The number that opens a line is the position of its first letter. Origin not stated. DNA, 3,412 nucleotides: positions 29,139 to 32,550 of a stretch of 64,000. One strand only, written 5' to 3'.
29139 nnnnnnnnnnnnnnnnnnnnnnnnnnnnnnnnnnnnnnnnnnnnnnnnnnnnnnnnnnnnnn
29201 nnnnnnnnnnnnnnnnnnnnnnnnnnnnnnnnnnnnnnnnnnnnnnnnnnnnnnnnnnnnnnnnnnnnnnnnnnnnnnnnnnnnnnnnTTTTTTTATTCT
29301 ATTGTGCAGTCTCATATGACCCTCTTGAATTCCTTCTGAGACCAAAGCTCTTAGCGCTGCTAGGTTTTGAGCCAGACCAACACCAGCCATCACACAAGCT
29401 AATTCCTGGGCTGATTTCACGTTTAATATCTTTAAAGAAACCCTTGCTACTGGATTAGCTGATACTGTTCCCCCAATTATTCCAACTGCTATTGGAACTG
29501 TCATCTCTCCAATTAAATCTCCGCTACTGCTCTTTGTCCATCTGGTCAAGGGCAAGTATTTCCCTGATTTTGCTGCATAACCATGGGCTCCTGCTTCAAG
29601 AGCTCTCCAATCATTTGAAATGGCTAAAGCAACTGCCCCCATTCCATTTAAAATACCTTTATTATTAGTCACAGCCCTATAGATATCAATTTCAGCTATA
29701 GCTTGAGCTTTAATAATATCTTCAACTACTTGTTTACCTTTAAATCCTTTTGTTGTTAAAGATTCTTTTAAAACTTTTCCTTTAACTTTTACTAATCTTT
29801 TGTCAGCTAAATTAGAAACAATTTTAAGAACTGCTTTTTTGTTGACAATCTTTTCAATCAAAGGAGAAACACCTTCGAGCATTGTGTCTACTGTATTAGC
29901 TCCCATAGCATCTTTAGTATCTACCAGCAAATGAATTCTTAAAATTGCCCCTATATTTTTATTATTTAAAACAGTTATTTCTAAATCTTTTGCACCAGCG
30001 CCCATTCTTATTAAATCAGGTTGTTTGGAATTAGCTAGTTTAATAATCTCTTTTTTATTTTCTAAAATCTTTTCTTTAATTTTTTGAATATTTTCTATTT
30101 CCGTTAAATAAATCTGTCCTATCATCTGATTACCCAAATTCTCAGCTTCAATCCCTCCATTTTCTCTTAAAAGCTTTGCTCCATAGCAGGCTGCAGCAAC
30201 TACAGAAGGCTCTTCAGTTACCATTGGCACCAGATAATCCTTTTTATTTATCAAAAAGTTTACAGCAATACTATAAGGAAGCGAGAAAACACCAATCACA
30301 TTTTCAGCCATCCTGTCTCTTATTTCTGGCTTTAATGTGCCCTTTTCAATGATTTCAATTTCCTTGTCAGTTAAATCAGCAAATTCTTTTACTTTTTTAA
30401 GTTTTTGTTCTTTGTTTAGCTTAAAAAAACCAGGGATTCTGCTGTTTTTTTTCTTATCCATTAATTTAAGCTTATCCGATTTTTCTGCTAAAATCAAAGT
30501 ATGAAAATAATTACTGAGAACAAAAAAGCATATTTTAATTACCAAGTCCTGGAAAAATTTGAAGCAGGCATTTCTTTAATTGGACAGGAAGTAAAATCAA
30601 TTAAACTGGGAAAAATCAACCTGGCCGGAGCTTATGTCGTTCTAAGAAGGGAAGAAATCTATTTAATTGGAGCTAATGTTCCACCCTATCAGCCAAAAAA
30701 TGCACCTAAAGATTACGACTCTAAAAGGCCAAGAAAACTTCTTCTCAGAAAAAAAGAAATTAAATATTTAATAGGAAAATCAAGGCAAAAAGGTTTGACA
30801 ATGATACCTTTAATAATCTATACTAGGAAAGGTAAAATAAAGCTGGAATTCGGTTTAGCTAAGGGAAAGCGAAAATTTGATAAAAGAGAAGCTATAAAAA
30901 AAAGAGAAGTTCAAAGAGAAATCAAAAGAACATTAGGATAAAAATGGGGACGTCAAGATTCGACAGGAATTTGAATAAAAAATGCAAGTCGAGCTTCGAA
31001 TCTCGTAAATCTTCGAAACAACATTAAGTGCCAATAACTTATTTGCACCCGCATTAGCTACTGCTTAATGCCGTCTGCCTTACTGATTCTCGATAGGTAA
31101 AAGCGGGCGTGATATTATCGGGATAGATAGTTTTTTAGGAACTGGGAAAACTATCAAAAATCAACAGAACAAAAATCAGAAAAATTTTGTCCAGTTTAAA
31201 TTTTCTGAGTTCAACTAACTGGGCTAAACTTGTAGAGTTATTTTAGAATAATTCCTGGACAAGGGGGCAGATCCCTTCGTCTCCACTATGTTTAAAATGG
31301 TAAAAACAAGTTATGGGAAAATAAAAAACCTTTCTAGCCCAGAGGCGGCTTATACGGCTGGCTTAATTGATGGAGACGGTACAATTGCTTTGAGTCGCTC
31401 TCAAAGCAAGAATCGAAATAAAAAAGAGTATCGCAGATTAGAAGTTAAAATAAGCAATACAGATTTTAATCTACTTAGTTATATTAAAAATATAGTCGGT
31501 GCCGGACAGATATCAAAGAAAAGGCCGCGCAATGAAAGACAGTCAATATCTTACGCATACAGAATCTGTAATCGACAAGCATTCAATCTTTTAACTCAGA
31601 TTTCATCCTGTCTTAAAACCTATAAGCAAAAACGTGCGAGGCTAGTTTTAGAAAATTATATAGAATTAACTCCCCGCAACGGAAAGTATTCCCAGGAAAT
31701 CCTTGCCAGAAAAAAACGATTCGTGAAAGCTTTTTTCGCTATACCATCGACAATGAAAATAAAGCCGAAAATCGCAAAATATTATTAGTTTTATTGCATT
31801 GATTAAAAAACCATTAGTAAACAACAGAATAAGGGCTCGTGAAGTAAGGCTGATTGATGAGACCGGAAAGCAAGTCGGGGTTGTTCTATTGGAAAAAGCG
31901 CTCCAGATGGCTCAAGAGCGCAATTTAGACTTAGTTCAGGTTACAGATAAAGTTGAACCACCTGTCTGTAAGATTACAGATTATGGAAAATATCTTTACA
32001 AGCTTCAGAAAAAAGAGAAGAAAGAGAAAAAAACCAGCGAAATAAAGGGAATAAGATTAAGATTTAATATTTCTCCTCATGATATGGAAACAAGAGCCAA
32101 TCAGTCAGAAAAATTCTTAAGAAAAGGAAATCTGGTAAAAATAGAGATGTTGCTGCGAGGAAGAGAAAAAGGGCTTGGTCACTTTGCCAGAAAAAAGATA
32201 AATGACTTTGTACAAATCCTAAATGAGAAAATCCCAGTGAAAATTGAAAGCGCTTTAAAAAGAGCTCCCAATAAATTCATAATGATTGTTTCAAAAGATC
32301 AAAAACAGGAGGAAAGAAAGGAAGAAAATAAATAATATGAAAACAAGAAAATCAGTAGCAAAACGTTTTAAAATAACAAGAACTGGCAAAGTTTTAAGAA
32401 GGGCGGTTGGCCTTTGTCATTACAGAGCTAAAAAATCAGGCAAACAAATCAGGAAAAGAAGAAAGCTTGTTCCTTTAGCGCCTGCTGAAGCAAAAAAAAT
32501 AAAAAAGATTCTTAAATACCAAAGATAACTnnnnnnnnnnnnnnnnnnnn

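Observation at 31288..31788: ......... homing-endonuclease ORF abuts the 3' end of the tmRNA gene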

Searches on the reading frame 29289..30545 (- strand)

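Call 52: search_protein_families(library=pfam, proteins=[window:29289-30545:-])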
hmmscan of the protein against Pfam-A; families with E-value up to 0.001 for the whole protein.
window:29289-30545:- (419 aa): 1 family
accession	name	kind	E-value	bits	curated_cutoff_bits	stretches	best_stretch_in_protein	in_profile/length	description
PF00368.23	HMG-CoA_red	-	7.9e-103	344.7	27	1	47-414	4-367/368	Hydroxymethylglutaryl-coenzyme A reductase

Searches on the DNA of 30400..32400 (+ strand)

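Call 6: search_rna_families(source=window, start=30400, end=32400, threshold=evalue, max_evalue=10)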
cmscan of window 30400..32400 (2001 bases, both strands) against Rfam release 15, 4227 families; matches with E-value up to 10: 11.
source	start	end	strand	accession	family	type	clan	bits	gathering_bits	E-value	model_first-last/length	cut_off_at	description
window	30946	31288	+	RF00023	tmRNA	Gene;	CL00001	139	47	7.3e-56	1-374/374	no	transfer-messenger RNA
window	31240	31453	+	RF02101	HULC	Gene; lncRNA;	-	26.9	45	8.6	1-241/241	no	Highly up-regulated in liver cancer conserved region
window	31897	31982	+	RF00383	IS1222_FSE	Cis-reg; frameshift_element;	-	22.6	45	0.11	1-118/118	no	Insertion sequence IS1222 ribosomal frameshifting element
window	30920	31068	+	RF04321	tmRNA_permuted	Gene;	-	22.2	47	0.055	1-213/213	no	permuted transfer-messenger RNA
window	31174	31257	+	RF02319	TtnuHACA12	Gene; snRNA; snoRNA; HACA-box;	-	20.8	80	6.6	1-131/131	no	Tetrahymena snoRNA TtnuHACA12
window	31258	31393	+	RF04321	tmRNA_permuted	Gene;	-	20.6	47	0.13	33-105/213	no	permuted transfer-messenger RNA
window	30487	30542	-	RF03272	mir-2187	Gene; miRNA;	-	19.3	67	4.1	1-62/62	no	mir-2187 microRNA precursor family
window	32182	32288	-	RF00097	snoR71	Gene; snRNA; snoRNA; CD-box;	-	18.1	40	2.3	1-107/107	no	Plant small nucleolar RNA R71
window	31160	31295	-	RF00125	IS128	Gene; sRNA;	-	17.2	80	1.6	1-209/209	no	IS128 RNA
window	30969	31044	+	RF01394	isrK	Gene; sRNA;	-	16.5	50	1.4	1-77/77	no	isrK Hfq binding RNA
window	31556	31613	-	RF01306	sR52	Gene; snRNA; snoRNA; CD-box;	-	14.2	50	7.2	1-60/60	no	Small nucleolar RNA sR52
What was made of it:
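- There is no Intron_gpI hit at E<=10, and tmRNA_permuted hits are only weak and sub-threshold (call 6).
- Tried and rejected: Group I intron search in 30400-32400 at E<=10 gave no hit (call 6), so the intron reading is rejected for this window.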

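Call 14: search_rna_families(sources=[L001, L003, L006, L008, L009, L010], threshold=gathering)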
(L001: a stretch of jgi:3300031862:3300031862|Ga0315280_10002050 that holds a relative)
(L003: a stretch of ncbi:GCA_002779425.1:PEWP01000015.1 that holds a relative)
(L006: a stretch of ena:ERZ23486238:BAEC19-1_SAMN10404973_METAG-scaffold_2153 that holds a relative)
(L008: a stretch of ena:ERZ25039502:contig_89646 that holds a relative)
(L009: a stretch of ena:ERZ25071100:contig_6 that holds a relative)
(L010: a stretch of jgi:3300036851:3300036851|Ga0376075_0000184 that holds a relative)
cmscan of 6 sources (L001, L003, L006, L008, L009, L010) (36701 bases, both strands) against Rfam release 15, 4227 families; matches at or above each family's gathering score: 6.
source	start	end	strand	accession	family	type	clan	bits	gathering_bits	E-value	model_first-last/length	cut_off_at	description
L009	2307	2647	+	RF00023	tmRNA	Gene;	CL00001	172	47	1.5e-68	1-374/374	no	transfer-messenger RNA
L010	1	311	+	RF00023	tmRNA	Gene;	CL00001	158.7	47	6.6e-63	29-374/374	5'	transfer-messenger RNA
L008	2308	2640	+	RF00023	tmRNA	Gene;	CL00001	148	47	2.2e-58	1-374/374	no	transfer-messenger RNA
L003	2634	2992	+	RF00023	tmRNA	Gene;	CL00001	147.2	47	4.7e-58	1-374/374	no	transfer-messenger RNA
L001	2654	3001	+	RF00023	tmRNA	Gene;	CL00001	122.8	47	9.7e-48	1-374/374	no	transfer-messenger RNA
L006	2651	3001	+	RF00023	tmRNA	Gene;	CL00001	118.1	47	9.1e-46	1-374/374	no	transfer-messenger RNA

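Call 18: search_rna_families(sources=[L008, L009, L010], threshold=evalue, max_evalue=0.1, show_alignments=2)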
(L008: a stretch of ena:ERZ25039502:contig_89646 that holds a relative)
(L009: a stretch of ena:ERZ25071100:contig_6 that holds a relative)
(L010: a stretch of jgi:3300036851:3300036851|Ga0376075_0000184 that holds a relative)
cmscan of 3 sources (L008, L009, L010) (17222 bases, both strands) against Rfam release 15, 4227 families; matches with E-value up to 0.1: 7.
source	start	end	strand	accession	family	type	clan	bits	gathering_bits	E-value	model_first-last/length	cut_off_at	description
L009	2307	2647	+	RF00023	tmRNA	Gene;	CL00001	172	47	7.2e-69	1-374/374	no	transfer-messenger RNA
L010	1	311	+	RF00023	tmRNA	Gene;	CL00001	158.7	47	3.1e-63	29-374/374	5'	transfer-messenger RNA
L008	2308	2640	+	RF00023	tmRNA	Gene;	CL00001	148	47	1e-58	1-374/374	no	transfer-messenger RNA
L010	300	588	+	RF00028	Intron_gpI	Intron;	-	34.1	50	1.6e-05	1-253/253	no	Group I catalytic intron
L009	2216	2423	+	RF04321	tmRNA_permuted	Gene;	-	31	47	0.0047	1-213/213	no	permuted transfer-messenger RNA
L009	2633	2898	+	RF00028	Intron_gpI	Intron;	-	30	50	0.00027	1-253/253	no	Group I catalytic intron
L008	2892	2972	+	RF02353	BjrC68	Gene; sRNA;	-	22.8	39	0.041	1-82/82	no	Bradyrhizobiaceae sRNA BjrC68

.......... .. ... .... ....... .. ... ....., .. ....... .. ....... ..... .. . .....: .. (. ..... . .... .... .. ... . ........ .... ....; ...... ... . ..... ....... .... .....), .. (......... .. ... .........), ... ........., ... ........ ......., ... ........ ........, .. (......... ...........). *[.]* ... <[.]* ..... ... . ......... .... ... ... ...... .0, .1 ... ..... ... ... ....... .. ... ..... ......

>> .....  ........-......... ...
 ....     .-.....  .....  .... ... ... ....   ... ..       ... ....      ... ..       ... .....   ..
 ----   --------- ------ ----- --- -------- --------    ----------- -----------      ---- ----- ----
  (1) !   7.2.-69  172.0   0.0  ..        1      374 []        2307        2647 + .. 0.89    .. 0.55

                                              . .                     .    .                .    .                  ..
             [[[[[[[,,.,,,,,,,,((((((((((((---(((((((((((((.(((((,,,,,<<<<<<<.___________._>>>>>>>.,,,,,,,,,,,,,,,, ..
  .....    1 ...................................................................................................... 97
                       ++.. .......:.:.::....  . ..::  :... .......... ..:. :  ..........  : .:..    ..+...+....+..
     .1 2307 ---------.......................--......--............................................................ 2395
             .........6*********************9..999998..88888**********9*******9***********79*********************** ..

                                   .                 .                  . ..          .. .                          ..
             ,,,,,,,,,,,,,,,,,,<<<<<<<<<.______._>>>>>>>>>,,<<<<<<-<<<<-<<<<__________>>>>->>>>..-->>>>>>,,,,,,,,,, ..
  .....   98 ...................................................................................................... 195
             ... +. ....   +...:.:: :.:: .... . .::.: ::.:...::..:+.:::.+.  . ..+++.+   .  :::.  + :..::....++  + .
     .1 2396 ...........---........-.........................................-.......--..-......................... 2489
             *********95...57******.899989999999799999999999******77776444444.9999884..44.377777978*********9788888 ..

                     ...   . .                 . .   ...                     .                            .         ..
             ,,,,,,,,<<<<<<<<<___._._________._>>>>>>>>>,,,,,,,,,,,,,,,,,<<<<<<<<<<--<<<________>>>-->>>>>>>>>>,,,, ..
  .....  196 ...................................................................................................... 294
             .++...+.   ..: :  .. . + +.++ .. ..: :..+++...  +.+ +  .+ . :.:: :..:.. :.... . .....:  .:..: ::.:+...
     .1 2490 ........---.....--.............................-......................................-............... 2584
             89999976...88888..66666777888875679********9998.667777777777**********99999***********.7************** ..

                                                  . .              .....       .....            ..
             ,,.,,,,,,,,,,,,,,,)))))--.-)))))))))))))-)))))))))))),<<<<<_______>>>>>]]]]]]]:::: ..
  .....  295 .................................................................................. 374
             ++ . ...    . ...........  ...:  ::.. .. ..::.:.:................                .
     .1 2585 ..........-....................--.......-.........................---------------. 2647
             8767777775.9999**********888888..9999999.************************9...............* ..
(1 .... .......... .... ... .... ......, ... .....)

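Call 29: search_rna_families(sources=[L013, L041, L064, L079, L066, L072, L043, L073, L049, L051, L085, L021, L039, L059, L070, L084, L077], threshold=gathering)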
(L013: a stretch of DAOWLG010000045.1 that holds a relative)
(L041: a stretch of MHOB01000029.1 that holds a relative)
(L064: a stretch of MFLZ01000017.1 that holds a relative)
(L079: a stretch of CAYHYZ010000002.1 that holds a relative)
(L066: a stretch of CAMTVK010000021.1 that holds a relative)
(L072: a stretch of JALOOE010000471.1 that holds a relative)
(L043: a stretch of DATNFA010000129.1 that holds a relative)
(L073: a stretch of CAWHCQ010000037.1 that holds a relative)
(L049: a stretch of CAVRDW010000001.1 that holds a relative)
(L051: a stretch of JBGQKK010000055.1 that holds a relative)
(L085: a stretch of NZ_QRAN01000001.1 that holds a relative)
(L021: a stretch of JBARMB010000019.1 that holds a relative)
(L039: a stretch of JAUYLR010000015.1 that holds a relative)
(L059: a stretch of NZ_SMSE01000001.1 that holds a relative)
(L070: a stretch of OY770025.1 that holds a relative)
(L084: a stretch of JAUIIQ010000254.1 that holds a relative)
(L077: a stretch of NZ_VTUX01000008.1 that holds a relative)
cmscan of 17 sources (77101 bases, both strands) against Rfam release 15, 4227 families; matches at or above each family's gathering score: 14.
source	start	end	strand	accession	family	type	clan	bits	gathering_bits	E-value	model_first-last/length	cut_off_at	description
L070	1912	2303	+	RF00023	tmRNA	Gene;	CL00001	191.2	47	2.6e-76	1-374/374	no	transfer-messenger RNA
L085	1819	2208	+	RF00023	tmRNA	Gene;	CL00001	182.7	47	9.6e-73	1-374/374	no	transfer-messenger RNA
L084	1877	2266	+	RF00023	tmRNA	Gene;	CL00001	182.2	47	1.6e-72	1-374/374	no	transfer-messenger RNA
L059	1939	2328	+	RF00023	tmRNA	Gene;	CL00001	179.2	47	3e-71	1-374/374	no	transfer-messenger RNA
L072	1325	1665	+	RF00023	tmRNA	Gene;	CL00001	172.6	47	1.8e-68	1-374/374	no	transfer-messenger RNA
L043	3270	3628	-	RF00023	tmRNA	Gene;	CL00001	163.4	47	1.5e-64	1-374/374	no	transfer-messenger RNA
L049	1794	2138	+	RF00023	tmRNA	Gene;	CL00001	148.8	47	2e-58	1-374/374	no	transfer-messenger RNA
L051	1776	2120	+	RF00023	tmRNA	Gene;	CL00001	147.9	47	5.2e-58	1-374/374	no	transfer-messenger RNA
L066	2143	2477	+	RF00023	tmRNA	Gene;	CL00001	134.3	47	2.8e-52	1-374/374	no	transfer-messenger RNA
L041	1780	2148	-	RF00023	tmRNA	Gene;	CL00001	118.2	47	1.7e-45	1-374/374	no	transfer-messenger RNA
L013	32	381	+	RF00023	tmRNA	Gene;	CL00001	118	47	2.1e-45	1-374/374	no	transfer-messenger RNA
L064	648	1002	-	RF00023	tmRNA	Gene;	CL00001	116.3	47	1.1e-44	1-374/374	no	transfer-messenger RNA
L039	1051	1453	-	RF00023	tmRNA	Gene;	CL00001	108.2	47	2.9e-41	1-374/374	no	transfer-messenger RNA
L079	2058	2414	-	RF00023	tmRNA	Gene;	CL00001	96.1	47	4e-36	1-374/374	no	transfer-messenger RNA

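Call 55: search_rna_families(sources=[L015, L017, L018, L019, L024, L034, L047, L056, L066, L068, L071, L072], threshold=evalue, max_evalue=0.01)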
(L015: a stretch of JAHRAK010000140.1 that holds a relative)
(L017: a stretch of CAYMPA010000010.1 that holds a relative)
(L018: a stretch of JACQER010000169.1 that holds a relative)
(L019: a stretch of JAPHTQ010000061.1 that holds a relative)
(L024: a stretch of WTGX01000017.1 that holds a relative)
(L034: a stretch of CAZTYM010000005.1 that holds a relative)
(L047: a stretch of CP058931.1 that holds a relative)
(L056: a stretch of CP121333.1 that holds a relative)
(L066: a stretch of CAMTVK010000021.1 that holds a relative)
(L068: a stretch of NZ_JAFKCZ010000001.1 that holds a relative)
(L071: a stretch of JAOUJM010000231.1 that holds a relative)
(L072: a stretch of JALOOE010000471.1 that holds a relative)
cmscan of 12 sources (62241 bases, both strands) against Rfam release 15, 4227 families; matches with E-value up to 0.01: 16.
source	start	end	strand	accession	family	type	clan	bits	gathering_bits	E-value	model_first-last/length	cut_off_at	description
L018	1722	2052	+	RF00023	tmRNA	Gene;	CL00001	187.3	47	8.7e-75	1-374/374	no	transfer-messenger RNA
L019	1839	2180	+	RF00023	tmRNA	Gene;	CL00001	180.9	47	4.4e-72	1-374/374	no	transfer-messenger RNA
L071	1636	1973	+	RF00023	tmRNA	Gene;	CL00001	175.9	47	6.1e-70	1-374/374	no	transfer-messenger RNA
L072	1325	1665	+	RF00023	tmRNA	Gene;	CL00001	172.6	47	1.5e-68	1-374/374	no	transfer-messenger RNA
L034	1851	2200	+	RF00023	tmRNA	Gene;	CL00001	163.3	47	1.2e-64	1-374/374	no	transfer-messenger RNA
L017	1773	2113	+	RF00023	tmRNA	Gene;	CL00001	163.2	47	1.4e-64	1-374/374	no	transfer-messenger RNA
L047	1816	2144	+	RF00023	tmRNA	Gene;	CL00001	147.4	47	6.5e-58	1-374/374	no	transfer-messenger RNA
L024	1819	2148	+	RF00023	tmRNA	Gene;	CL00001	144.1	47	1.7e-56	1-374/374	no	transfer-messenger RNA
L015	1818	2147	+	RF00023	tmRNA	Gene;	CL00001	142.8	47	5.6e-56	1-374/374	no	transfer-messenger RNA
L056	1762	2117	+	RF00023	tmRNA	Gene;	CL00001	140.2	47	7e-55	1-374/374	no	transfer-messenger RNA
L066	2143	2477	+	RF00023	tmRNA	Gene;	CL00001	134.3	47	2.2e-52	1-374/374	no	transfer-messenger RNA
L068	1811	2179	+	RF00023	tmRNA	Gene;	CL00001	133.7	47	4.2e-52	1-374/374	no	transfer-messenger RNA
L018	1600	1837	+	RF04321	tmRNA_permuted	Gene;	-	45.7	47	7.3e-06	1-213/213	no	permuted transfer-messenger RNA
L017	2112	2386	+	RF00028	Intron_gpI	Intron;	-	42.7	50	1.5e-07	1-253/253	no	Group I catalytic intron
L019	1607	1955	+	RF04321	tmRNA_permuted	Gene;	-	38.6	47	0.0003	1-213/213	no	permuted transfer-messenger RNA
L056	1633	1881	+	RF04321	tmRNA_permuted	Gene;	-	33.4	47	0.0047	1-213/213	no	permuted transfer-messenger RNA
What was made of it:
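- Rfam Intron_gpI gives sub-threshold hits with E 1.5e-7, 1.6e-5 and 2.7e-4 (calls 18, 55).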

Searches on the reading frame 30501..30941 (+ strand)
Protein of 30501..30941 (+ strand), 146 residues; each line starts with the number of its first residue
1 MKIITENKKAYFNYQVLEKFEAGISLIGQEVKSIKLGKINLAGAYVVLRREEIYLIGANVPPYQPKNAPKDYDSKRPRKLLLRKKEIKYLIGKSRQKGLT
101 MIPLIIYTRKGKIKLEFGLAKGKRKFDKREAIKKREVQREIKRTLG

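Call 5: search_protein_families(library=pfam, proteins=[window:30501-30941:+], max_evalue=1)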
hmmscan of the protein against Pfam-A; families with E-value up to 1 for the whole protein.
window:30501-30941:+ (146 aa): 1 family
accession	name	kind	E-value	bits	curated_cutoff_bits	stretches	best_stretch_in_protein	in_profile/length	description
PF01668.23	SmpB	-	5.7e-51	172.7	27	1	4-145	1-141/143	SmpB protein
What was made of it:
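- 30501..30941 (+): smpB, the protein partner of tmRNA and the upstream flank of the locus. Pfam SmpB E 5.7e-51 (call 5).
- Checked: Neighbours: smpB 30501-30941 and infC 31799-32335, both confirmed by Pfam (call 5).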

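Call 30: find_related_loci(query=window:30501-30938:+, collection=metagenome_contigs, flank=2500)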
Query window:30501-30938:+ (146 aa) in metagenome_contigs; peptide patterns used: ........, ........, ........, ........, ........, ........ (x = any residue, [..] = any of these).
600 stretches matched a pattern (row limit reached: there are more); 370 encode a relative of the query (tblastn E <= 1e-3); the best 80 are kept; 80 distinct loci.
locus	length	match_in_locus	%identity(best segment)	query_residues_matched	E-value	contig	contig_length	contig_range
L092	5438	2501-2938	85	1-146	6e-79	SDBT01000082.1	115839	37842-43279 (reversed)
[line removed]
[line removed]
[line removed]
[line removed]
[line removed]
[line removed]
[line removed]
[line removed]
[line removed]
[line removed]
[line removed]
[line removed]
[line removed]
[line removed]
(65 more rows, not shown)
